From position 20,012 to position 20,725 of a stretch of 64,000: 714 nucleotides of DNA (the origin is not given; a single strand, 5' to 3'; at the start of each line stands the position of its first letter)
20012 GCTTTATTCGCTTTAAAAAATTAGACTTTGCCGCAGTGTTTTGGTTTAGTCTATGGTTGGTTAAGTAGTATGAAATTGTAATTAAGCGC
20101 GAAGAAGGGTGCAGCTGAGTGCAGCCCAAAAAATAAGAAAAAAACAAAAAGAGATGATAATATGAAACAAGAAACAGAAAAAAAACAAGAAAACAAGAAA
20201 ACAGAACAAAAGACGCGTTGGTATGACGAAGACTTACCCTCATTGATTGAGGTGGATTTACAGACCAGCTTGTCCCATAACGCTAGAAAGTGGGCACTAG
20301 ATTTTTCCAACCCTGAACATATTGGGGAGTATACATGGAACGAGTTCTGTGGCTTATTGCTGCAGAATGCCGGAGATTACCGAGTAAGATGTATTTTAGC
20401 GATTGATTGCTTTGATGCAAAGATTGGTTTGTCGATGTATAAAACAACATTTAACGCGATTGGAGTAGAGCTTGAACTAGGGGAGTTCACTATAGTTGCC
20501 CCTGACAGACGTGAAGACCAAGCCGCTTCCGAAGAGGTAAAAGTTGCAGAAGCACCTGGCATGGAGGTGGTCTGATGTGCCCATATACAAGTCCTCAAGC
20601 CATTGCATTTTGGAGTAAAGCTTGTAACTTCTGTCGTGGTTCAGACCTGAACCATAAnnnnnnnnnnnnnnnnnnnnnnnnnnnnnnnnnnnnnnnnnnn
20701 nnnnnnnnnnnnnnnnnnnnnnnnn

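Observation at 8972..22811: Candidate undescribed system: an island with its own T7-like RNAP, cognate-looking promoters, Ubl-E1-JAB, an AAA ATPase and two protein phosphatases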

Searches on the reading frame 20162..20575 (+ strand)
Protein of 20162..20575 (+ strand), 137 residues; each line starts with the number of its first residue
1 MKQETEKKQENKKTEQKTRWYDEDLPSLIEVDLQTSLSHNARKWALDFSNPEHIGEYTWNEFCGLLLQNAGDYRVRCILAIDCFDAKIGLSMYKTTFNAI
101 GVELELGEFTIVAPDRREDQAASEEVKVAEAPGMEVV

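Call 5: search_protein_families(library=pfam, proteins=[window:20162-20575:+], max_evalue=0.1)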
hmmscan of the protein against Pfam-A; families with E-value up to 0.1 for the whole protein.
window:20162-20575:+ (137 aa): 1 family
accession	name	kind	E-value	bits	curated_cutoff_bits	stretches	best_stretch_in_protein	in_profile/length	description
PF19259.5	Ty3_capsid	-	0.075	12.9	29.1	0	36-67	55-86/198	Ty3 transposon capsid-like protein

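Call 49: search_protein_families(library=ncbifam, proteins=[window:20162-20575:+], max_evalue=0.01)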
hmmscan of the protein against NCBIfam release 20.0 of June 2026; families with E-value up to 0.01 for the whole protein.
window:20162-20575:+ (137 aa): 0 families

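Call 64: search_protein_families(library=padloc, proteins=[window:20162-20575:+], max_evalue=0.01)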
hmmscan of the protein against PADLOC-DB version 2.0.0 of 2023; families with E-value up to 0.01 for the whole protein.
window:20162-20575:+ (137 aa): 0 families
